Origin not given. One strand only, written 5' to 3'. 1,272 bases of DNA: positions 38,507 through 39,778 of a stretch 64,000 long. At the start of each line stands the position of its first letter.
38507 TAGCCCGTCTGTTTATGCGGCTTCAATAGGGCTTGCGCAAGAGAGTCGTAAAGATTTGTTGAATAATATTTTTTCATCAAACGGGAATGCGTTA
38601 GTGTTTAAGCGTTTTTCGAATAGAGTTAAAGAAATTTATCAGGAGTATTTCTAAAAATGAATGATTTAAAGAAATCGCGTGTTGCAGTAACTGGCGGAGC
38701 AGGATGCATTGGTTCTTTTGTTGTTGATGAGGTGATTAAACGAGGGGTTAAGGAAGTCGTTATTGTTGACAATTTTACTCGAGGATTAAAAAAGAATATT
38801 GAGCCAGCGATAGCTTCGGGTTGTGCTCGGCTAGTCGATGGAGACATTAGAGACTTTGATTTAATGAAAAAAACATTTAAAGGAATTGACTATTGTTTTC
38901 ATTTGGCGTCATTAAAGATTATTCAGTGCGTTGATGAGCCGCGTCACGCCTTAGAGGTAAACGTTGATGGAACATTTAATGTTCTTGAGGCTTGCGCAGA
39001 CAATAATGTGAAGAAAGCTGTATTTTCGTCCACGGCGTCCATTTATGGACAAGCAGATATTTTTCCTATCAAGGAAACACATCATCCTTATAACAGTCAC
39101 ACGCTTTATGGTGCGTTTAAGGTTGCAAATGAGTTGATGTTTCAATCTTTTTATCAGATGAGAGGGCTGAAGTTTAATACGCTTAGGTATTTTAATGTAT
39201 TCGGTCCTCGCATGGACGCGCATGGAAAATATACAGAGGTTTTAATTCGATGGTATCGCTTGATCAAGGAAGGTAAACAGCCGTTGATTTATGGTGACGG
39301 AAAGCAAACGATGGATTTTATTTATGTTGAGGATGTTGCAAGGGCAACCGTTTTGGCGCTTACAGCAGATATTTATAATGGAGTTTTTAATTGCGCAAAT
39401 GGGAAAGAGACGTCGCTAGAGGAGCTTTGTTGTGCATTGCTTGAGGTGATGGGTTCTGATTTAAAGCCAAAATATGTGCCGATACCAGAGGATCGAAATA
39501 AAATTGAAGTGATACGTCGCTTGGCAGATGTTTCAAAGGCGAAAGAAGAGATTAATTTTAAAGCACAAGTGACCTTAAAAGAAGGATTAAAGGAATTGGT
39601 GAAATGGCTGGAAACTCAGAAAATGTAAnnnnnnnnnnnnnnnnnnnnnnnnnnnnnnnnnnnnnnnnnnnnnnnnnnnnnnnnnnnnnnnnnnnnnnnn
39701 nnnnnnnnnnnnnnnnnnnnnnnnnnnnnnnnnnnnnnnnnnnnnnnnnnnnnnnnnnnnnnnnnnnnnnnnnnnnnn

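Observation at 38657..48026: Arn-like periplasmic glycosylation module with an N-acetyltransferase and three GT-C/TPR-type membrane proteins, appended to ftsA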

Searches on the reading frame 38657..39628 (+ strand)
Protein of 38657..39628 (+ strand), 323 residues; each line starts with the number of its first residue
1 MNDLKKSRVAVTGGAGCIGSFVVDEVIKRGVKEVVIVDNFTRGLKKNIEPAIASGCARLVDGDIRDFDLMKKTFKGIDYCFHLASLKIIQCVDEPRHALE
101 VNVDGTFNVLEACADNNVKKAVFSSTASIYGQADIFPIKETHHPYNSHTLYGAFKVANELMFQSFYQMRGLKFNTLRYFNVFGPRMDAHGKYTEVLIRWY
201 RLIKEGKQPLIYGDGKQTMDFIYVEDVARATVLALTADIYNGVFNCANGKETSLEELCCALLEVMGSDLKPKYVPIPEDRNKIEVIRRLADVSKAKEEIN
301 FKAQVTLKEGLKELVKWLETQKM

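Call 4: search_protein_families(library=pfam, proteins=[window:38657-39628:+], max_evalue=0.01)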
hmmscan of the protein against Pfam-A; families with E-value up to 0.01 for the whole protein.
window:38657-39628:+ (323 aa): 11 families
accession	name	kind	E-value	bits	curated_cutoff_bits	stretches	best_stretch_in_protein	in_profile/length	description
PF01370.27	Epimerase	-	1.9e-53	181.8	20.9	1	9-246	1-239/240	NAD dependent epimerase/dehydratase family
PF16363.11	GDP_Man_Dehyd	-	5.6e-47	161.2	27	1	11-313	2-331/332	GDP-mannose 4,6 dehydratase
PF01073.25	3Beta_HSD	-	8.5e-31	107.4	22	1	10-237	1-231/280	3-beta hydroxysteroid dehydrogenase/isomerase family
PF02719.21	Polysacc_synt_2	-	1.5e-21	77.3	20.2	1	9-270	1-252/293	Polysaccharide biosynthesis protein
PF05368.20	NmrA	-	5e-10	39.9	27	1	5-129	1-110/298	NmrA-like family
PF04321.23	RmlD_sub_bind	-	1.5e-08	34.6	27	1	8-284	2-249/287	RmlD substrate binding domain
PF07993.18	NAD_binding_4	-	1.9e-08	34.3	20.1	1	71-230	83-257/258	Male sterility protein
PF13460.12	NAD_binding_10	-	1.5e-07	31.9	27.2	1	13-133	1-105/184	NAD(P)H-binding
PF08659.16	KR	-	4.4e-05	23.9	22.6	1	10-133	4-144/180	KR domain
PF00106.31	adh_short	-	8.9e-05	22.5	26.6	1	9-86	3-87/195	short chain dehydrogenase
PF00899.27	ThiF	-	0.0015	18.2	28.1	1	2-39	16-52/238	ThiF family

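Call 5: search_protein_families(library=ncbifam, proteins=[window:38657-39628:+], max_evalue=0.01)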
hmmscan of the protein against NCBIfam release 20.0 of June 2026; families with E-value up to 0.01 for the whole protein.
window:38657-39628:+ (323 aa): 41 families (the best 25 are shown)
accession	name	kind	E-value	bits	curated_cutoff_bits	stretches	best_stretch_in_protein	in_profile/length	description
TIGR01179.1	galE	equivalog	2.5e-47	161.3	262.3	1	9-321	2-328/332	UDP-glucose 4-epimerase GalE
TIGR04180.1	EDH_00030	hypoth_equivalog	1.9e-46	158.5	475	1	9-305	1-296/297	NAD-dependent 4,6-dehydratase LegB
TIGR02197.1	heptose_epim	equivalog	4.5e-44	150.9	274.6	1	10-320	2-315/316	ADP-glyceromanno-heptose 6-epimerase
TIGR01181.1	dTDP_gluc_dehyt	equivalog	9.1e-40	136.7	365.1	1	9-321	2-314/321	dTDP-glucose 4,6-dehydratase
NF011728.1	PRK15181.1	equivalog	9.3e-40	136.7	760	1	7-318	16-337/348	Vi polysaccharide biosynthesis UDP-N-acetylglucosaminuronic acid C-4 epimerase TviC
NF007956.0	PRK10675.1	subfamily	9.6e-29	100.6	394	2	8-184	2-183/338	UDP-glucose 4-epimerase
NF008360.0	PRK11150.1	equivalog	2.1e-27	96.2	452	1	9-320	2-308/310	ADP-glyceromanno-heptose 6-epimerase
NF007582.0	PRK10217.1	equivalog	2.9e-22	79.2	698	1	8-318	3-331/355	dTDP-glucose 4,6-dehydratase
NF042423.1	oxyalk_red_Shew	equivalog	1.1e-20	74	580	1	6-236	8-222/331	2-alkyl-3-oxoalkanoate reductase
TIGR03589.1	PseB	equivalog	4.1e-20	72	407.75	1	5-228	3-208/324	UDP-N-acetylglucosamine 4,6-dehydratase (inverting)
NF007490.0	PRK10084.1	subfamily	3.7e-19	68.9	649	1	8-318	2-334/361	dTDP-glucose 4,6-dehydratase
NF042422.1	oxyalk_red_OleD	equivalog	1.1e-17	64.5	580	1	8-268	2-253/329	2-alkyl-3-oxoalkanoate reductase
TIGR03466.1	HpnA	hypoth_equivalog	2.2e-17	63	367.65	1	8-157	2-144/327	hopanoid-associated sugar epimerase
NF047922.1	GDPFucSynFcl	equivalog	1.3e-16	60.9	500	1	103-318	82-301/308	GDP-L-fucose synthase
TIGR04130.1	FnlA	equivalog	1.6e-14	53.6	730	1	9-129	7-127/337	UDP-N-acetylglucosamine 4,6-dehydratase/5-epimerase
NF008872.0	PRK11908.1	equivalog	7.6e-11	41.6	294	1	8-317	3-334/349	bifunctional UDP-4-keto-pentose/UDP-xylose synthase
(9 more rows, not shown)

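Call 10: search_solved_structures(query=window:38657-39628:+, max_evalue=1e-10)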
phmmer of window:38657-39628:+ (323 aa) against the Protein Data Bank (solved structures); distinct sequences matched with E-value up to 1e-10: 103 (the best 60 are shown).
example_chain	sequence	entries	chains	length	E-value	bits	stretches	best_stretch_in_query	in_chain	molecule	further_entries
6dnt_A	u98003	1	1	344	1.8e-59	204.9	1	4-321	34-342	NAD-dependent epimerase/dehydratase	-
4zrm_A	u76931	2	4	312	6.4e-51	176.8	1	8-318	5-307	UDP-glucose 4-epimerase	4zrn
1sb8_A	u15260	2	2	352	9.8e-40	140.1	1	10-317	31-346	wbpP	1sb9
7ys8_A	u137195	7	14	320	3.6e-39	138.2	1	8-318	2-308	UDP-glucose 4-epimerase | UDP-glucose 4-epimerase along with EC 5.1.3.2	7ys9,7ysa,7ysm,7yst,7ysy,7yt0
6bwl_A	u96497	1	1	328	4.5e-37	131.3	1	8-322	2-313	Pal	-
3ru7_A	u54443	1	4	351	5.4e-37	131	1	10-317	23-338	WbgU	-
3ru9_A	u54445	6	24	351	5.4e-37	131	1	10-317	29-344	WbgU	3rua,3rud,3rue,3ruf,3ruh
3lu1_A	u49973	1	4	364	6.2e-37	130.9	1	10-317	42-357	WbgU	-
3ruc_A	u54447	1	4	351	7e-37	130.7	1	10-317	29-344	WbgU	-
6wjb_A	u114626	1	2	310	1e-36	130.1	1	7-316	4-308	NAD-dependent epimerase/dehydratase family protein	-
10ke_A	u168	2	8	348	2.4e-36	128.9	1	9-318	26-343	Capsular polysaccharide biosynthesis protein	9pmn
6wj9_A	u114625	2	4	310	5.2e-36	127.8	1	7-316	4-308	NAD-dependent epimerase/dehydratase family protein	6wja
6pmh_A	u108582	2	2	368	8.1e-36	127.2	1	9-318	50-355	UDP-glucose 4-epimerase related protein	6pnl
2p5u_A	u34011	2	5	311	4.3e-34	121.5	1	8-279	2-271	UDP-glucose 4-epimerase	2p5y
3icp_A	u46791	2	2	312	4.3e-33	118.2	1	8-275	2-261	NAD-dependent epimerase/dehydratase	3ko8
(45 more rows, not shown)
